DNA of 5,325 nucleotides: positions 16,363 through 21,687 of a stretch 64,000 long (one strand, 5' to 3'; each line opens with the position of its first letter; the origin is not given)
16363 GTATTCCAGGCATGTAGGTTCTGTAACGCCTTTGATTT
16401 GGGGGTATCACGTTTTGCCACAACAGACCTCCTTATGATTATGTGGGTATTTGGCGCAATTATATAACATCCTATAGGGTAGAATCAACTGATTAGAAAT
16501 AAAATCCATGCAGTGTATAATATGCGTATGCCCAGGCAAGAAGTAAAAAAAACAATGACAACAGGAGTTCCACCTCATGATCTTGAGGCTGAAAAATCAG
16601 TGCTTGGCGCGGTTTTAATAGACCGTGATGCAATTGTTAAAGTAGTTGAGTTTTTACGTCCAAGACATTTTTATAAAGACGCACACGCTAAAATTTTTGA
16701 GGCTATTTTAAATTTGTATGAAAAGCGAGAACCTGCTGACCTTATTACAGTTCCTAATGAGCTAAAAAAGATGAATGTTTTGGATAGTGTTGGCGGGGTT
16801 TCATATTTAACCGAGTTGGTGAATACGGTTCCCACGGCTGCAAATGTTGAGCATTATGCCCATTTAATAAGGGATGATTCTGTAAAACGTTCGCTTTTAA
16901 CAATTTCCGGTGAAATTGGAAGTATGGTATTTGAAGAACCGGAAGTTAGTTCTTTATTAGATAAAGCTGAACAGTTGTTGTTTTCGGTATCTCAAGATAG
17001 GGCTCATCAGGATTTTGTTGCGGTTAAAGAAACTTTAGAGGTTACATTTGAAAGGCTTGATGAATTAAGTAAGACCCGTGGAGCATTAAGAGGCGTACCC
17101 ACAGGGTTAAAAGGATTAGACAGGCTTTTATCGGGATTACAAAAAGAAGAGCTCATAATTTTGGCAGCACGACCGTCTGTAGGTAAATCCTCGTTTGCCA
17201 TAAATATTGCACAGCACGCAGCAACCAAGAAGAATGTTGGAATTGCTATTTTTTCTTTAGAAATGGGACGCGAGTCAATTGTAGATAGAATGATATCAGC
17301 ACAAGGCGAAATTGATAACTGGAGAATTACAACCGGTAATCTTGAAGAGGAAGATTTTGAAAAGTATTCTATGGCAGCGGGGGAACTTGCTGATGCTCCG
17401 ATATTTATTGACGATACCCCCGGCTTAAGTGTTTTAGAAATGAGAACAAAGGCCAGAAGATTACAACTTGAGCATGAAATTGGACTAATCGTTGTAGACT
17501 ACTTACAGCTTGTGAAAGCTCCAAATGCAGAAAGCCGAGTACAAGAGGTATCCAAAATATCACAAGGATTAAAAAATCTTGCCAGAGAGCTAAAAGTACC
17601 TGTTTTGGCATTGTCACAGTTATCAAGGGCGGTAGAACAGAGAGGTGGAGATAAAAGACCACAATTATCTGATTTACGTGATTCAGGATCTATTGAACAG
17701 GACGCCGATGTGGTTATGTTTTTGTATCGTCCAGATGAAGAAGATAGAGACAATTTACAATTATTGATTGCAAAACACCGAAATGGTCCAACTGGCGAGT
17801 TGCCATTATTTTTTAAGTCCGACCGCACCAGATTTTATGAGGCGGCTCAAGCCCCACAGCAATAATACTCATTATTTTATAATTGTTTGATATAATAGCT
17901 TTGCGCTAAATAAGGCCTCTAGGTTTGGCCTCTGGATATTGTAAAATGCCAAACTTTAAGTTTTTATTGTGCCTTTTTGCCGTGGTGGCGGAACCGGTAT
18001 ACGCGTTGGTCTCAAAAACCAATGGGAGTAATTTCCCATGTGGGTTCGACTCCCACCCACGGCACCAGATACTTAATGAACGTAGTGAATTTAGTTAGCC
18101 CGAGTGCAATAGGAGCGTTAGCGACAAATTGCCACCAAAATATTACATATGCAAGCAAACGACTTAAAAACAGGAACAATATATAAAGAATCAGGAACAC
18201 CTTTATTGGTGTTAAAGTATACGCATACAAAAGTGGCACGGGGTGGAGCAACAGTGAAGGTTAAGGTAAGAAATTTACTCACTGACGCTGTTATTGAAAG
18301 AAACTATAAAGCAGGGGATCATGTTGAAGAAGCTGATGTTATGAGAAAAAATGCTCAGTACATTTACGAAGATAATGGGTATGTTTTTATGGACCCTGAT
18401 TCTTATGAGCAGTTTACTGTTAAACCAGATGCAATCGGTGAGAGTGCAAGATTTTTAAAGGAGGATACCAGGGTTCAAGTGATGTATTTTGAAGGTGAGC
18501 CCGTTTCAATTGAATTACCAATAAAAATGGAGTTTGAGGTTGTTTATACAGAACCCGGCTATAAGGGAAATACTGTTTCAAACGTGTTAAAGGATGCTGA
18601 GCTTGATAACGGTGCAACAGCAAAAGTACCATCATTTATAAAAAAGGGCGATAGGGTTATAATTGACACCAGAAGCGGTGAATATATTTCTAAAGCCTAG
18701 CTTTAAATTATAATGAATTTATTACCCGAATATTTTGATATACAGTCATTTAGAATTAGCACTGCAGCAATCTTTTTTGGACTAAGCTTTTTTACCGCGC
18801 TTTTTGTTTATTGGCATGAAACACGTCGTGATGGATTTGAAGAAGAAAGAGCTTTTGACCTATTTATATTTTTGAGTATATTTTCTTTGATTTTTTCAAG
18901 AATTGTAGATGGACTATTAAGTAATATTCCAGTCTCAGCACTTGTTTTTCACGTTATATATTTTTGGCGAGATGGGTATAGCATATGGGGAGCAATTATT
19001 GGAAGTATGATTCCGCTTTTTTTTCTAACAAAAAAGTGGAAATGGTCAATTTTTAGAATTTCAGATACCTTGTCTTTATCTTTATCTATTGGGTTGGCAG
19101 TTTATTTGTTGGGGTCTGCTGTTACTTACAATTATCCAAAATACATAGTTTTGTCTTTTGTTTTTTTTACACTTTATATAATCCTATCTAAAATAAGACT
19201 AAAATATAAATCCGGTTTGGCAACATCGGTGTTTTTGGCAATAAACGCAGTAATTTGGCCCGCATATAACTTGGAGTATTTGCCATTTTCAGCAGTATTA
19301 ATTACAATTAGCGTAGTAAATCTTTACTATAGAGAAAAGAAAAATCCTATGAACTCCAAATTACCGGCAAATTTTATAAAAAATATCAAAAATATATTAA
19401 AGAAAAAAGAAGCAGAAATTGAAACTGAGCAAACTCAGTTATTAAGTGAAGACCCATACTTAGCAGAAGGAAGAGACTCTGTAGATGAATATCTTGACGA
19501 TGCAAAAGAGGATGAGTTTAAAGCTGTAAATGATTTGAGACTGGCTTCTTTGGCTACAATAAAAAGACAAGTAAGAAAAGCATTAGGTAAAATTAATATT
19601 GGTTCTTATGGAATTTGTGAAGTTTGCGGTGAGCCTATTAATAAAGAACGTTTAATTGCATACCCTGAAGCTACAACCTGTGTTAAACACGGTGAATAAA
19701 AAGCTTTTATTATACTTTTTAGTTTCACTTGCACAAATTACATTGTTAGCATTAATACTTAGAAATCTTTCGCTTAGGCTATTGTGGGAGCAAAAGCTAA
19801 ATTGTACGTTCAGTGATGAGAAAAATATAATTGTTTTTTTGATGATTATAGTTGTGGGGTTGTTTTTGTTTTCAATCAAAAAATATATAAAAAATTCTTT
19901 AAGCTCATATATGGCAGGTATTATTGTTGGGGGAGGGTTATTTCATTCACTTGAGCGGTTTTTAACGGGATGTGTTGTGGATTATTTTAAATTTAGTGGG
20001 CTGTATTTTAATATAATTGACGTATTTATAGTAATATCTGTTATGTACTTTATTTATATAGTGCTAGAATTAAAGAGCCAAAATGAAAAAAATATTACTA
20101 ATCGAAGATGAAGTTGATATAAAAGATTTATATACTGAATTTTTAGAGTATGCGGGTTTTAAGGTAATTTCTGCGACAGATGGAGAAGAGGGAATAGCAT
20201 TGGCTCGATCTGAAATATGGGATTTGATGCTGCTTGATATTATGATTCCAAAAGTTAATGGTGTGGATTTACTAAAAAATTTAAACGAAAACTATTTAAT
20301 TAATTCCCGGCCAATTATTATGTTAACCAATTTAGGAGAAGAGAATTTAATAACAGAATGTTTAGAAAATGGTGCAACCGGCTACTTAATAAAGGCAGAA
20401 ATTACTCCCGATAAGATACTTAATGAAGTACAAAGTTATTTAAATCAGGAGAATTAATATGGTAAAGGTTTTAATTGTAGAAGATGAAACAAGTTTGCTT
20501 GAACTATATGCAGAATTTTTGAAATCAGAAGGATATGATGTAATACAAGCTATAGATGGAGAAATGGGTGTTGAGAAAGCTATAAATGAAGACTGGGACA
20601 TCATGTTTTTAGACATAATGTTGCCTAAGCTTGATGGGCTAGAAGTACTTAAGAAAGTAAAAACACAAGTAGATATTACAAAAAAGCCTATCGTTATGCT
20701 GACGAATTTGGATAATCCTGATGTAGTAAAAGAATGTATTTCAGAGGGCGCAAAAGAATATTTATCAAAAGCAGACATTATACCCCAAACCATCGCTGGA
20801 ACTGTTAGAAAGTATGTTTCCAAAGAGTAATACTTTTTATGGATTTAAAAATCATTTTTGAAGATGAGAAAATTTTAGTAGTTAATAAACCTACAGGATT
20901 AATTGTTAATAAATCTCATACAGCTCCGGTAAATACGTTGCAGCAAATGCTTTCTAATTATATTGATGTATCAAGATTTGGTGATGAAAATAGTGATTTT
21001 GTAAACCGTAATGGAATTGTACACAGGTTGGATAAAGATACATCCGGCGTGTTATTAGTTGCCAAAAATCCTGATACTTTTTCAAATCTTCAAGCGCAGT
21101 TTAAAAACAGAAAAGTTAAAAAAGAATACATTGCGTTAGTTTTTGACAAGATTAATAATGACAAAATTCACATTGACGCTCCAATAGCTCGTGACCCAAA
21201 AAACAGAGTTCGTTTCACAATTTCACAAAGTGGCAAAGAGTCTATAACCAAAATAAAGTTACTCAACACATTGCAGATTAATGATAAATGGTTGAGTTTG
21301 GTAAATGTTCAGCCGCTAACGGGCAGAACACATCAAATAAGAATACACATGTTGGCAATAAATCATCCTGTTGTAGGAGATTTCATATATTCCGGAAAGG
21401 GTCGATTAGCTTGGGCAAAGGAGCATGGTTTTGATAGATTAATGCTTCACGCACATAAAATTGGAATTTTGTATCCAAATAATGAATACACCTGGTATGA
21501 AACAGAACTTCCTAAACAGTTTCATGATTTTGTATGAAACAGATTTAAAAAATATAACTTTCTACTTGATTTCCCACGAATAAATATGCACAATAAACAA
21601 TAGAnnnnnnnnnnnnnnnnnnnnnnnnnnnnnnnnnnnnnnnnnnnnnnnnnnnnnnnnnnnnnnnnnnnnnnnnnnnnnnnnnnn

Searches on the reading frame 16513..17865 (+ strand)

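Call 28: search_protein_families(library=pfam, proteins=[window:16513-17865:+], max_evalue=0.00001)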
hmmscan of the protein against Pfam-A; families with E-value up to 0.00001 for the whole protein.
window:16513-17865:+ (450 aa): 3 families
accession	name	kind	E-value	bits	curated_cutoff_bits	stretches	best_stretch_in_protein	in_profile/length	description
PF03796.21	DnaB_C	-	4.6e-101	337.9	27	1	194-442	1-254/255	DnaB-like helicase C terminal domain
PF00772.26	DnaB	-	2.8e-37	127.3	23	1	20-121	2-103/103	DnaB-like helicase N terminal domain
PF13481.12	AAA_25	-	1.3e-13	51.5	27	1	203-370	23-190/195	AAA domain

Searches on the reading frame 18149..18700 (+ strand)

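Call 76: search_protein_families(library=pfam, proteins=[window:18149-18700:+], max_evalue=0.001)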
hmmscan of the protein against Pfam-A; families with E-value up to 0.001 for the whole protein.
window:18149-18700:+ (183 aa): 3 families
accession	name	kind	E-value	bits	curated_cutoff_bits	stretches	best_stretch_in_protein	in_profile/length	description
PF09285.17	Elong-fact-P_C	-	2.2e-22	78.9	25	1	128-182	2-56/56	Elongation factor P, C-terminal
PF01132.26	EFP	-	1.3e-18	67.1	27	1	67-119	1-54/54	Elongation factor P (EF-P) OB domain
PF08207.18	EFP_N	-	1.1e-15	57.8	23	1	3-59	2-58/58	Elongation factor P (EF-P) KOW-like domain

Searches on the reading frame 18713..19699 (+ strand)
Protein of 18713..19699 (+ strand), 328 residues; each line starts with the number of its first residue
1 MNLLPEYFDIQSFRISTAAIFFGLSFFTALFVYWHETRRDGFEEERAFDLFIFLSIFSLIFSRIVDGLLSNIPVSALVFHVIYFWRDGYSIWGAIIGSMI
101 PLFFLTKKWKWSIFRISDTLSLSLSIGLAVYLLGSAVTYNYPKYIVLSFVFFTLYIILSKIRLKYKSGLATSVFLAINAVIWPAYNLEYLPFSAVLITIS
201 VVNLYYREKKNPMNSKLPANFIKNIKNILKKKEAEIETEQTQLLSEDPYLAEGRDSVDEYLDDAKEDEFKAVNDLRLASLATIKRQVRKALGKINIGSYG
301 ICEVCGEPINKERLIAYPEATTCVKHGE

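Call 28: search_protein_families(library=pfam, proteins=[window:18713-19699:+], max_evalue=0.00001)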
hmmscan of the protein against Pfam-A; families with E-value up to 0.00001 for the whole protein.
window:18713-19699:+ (328 aa): 2 families
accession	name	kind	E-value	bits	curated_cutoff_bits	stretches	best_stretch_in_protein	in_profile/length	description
PF01790.23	LGT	-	4.7e-13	49.5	24.9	1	5-130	1-125/240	Prolipoprotein diacylglyceryl transferase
PF01258.23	zf-dskA_traR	-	1.7e-10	41.1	24.9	1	297-324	1-28/36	Prokaryotic dksA/traR C4-type zinc finger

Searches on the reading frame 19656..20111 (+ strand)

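Call 76: search_protein_families(library=pfam, proteins=[window:19656-20111:+], max_evalue=0.001)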
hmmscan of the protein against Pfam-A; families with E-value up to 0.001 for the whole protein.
window:19656-20111:+ (151 aa): 1 family
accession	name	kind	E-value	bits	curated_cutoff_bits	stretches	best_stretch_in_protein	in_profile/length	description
PF01252.23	Peptidase_A8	-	6.1e-09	36.7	25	1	36-136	31-140/142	Signal peptidase (SPase) II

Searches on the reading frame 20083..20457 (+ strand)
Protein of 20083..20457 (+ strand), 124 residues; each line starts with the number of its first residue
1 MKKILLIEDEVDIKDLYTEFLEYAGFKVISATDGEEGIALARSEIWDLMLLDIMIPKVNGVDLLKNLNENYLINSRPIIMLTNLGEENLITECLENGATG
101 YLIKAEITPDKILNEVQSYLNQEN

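Call 76: search_protein_families(library=pfam, proteins=[window:20083-20457:+], max_evalue=0.001)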
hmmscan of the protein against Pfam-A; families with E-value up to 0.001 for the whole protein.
window:20083-20457:+ (124 aa): 1 family
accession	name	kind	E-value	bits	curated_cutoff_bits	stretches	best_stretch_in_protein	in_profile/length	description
PF00072.30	Response_reg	-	5.6e-23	81.7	30.2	1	4-116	1-110/111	Response regulator receiver domain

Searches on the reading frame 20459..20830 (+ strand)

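Call 76: search_protein_families(library=pfam, proteins=[window:20459-20830:+], max_evalue=0.001)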
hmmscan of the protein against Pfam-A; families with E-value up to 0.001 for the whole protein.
window:20459-20830:+ (123 aa): 1 family
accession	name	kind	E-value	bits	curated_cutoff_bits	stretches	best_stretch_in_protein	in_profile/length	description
PF00072.30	Response_reg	-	6.2e-22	78.3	30.2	1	4-105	1-100/111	Response regulator receiver domain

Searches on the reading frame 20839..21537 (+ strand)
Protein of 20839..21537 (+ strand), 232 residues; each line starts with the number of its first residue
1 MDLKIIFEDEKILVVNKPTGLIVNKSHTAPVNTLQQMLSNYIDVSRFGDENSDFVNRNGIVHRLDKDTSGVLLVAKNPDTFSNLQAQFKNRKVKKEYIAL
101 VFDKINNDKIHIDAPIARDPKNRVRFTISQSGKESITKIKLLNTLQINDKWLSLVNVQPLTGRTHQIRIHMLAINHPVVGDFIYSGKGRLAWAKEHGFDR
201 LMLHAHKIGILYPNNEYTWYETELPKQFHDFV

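Call 76: search_protein_families(library=pfam, proteins=[window:20839-21537:+], max_evalue=0.001)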
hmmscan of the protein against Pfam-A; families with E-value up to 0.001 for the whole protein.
window:20839-21537:+ (232 aa): 1 family
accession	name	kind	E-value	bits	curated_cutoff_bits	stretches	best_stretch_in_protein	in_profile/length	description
PF00849.27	PseudoU_synth_2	-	1.6e-33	116.5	26.8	1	12-172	2-151/152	RNA pseudouridylate synthase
